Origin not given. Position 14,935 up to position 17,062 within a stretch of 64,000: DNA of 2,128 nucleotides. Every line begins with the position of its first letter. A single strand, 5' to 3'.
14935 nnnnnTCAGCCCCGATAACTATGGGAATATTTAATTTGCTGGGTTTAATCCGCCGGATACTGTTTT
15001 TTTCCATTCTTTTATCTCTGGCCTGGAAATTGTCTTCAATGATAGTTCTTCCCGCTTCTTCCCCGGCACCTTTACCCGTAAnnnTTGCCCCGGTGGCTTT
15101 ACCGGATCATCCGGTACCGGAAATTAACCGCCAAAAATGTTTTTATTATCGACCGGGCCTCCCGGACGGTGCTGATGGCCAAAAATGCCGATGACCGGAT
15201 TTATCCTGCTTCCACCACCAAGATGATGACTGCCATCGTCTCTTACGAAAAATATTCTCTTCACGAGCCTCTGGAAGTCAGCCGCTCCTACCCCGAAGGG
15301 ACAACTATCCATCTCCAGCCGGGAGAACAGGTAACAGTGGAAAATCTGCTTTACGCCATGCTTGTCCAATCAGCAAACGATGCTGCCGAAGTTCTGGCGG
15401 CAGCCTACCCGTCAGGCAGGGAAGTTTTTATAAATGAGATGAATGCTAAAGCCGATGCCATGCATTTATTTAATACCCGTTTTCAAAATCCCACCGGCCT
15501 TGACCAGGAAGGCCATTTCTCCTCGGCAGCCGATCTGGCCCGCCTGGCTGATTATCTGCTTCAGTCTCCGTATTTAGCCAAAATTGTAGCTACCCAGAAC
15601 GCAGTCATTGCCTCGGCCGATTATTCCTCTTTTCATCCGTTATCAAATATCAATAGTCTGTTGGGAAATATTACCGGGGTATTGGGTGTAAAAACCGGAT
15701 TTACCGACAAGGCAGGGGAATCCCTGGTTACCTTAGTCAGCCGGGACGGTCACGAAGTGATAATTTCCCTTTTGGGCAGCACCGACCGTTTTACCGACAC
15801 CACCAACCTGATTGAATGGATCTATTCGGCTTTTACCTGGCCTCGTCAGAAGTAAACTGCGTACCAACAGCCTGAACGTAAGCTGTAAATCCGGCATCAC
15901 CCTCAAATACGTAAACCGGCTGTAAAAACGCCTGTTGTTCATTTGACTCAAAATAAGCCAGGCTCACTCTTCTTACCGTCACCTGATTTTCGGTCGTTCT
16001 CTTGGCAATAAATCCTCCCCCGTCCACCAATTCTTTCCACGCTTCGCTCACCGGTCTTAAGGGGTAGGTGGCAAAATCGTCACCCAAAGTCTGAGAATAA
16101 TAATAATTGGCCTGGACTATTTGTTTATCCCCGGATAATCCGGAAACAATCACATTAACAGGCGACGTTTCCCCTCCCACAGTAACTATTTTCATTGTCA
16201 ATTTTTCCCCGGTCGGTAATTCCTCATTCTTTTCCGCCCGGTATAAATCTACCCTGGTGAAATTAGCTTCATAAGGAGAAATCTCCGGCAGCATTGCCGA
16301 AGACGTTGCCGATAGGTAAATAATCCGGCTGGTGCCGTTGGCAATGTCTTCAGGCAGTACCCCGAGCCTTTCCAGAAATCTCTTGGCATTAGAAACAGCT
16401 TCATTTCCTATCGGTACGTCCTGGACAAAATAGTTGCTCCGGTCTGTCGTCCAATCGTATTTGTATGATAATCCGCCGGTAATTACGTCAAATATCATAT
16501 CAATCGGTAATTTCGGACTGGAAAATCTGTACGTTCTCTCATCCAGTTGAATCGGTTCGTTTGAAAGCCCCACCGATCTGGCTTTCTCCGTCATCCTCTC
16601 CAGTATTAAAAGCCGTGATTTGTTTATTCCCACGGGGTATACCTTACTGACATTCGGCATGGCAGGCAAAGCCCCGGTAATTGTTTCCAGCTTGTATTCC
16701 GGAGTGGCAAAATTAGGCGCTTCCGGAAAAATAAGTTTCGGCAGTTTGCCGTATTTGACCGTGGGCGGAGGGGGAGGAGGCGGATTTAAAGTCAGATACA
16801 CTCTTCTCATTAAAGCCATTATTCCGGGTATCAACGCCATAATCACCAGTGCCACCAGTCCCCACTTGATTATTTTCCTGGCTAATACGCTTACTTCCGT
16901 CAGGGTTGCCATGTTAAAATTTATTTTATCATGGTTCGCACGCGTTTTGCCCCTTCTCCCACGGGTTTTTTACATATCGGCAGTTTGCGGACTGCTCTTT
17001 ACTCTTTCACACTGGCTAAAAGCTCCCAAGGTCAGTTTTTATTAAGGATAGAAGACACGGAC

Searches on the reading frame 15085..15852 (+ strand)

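Call 41: search_protein_families(library=pfam, proteins=[window:15085-15852:+], max_evalue=0.001)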
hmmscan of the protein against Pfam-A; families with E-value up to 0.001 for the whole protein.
window:15085-15852:+ (256 aa): 2 families
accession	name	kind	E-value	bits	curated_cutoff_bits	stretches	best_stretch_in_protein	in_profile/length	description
PF00768.25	Peptidase_S11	-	2e-50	172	27.6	1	13-231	9-236/239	D-alanyl-D-alanine carboxypeptidase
PF13354.11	Beta-lactamase2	-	5.9e-09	36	22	1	31-162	13-150/214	Beta-lactamase enzyme family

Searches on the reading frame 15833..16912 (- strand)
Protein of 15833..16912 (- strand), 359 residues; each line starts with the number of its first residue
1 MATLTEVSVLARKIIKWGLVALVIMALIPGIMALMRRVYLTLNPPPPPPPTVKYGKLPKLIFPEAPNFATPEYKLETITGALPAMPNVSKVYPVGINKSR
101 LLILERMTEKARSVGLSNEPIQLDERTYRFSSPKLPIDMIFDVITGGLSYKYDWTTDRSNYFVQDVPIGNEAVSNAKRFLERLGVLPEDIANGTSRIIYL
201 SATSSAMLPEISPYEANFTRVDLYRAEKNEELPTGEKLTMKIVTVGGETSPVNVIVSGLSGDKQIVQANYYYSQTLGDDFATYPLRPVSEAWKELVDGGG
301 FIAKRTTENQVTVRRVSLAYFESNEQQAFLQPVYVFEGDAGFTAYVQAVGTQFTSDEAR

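Call 7: search_protein_families(library=pfam, proteins=[window:15833-16912:-], max_evalue=0.01)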
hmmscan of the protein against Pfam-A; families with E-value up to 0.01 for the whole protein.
window:15833-16912:- (359 aa): 0 families

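Call 38: search_protein_families(library=ncbifam, proteins=[P0122], max_evalue=0.00001)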
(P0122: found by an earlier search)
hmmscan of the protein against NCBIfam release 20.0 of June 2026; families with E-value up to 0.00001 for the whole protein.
P0122 (454 aa): 10 families
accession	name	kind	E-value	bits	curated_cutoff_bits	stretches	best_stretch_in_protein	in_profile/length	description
TIGR00464.1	gltX_bact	equivalog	1.5e-119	400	289.95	1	2-447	2-468/470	glutamate--tRNA ligase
TIGR03838.1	queuosine_YadB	equivalog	2.5e-58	197.6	276.7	1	3-268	2-263/272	tRNA glutamyl-Q(34) synthetase GluQRS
NF004314.0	PRK05710.1-3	equivalog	1.1e-57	195.6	256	1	3-280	8-282/297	tRNA glutamyl-Q(34) synthetase GluQRS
NF004315.1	PRK05710.1-4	equivalog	7.3e-47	160.1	250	2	4-104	1-99/274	tRNA glutamyl-Q(34) synthetase GluQRS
NF004313.0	PRK05710.1-2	equivalog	1e-44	152.9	380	1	3-238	6-249/299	tRNA glutamyl-Q(34) synthetase GluQRS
NF004312.0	PRK05710.1-1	equivalog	6e-44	150.6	453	1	5-236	17-242/306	tRNA glutamyl-Q(34) synthetase GluQRS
NF003169.0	PRK04156.1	equivalog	8.4e-31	107.2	516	2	2-122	102-220/567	glutamate--tRNA ligase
TIGR00463.1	gltX_arch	equivalog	6e-28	97.7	401.75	1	2-117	94-209/560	glutamate--tRNA ligase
TIGR00440.1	glnS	equivalog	8.7e-17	61.2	425.8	1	2-122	1-117/524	glutamine--tRNA ligase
NF011291.0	PRK14703.1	equivalog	4.9e-15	54.8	681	1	2-98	32-126/769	glutamine--tRNA ligase/YqeY domain fusion protein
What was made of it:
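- On Bacterial GluRS (gltX, TIGR00464): Intact relative P0122 scores 400.0 bits (call 38).
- On GluQRS / YadB (TIGR03838 and the PRK05710 models): All five GluQRS models are below cut-off (call 38).
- GluQRS models give sizeable partial scores, 197 bits (call 38).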

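Call 54: search_protein_families(library=pfam, proteins=[window:15836-16912:-], max_evalue=0.001)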
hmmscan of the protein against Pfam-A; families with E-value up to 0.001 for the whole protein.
window:15836-16912:- (359 aa): 0 families
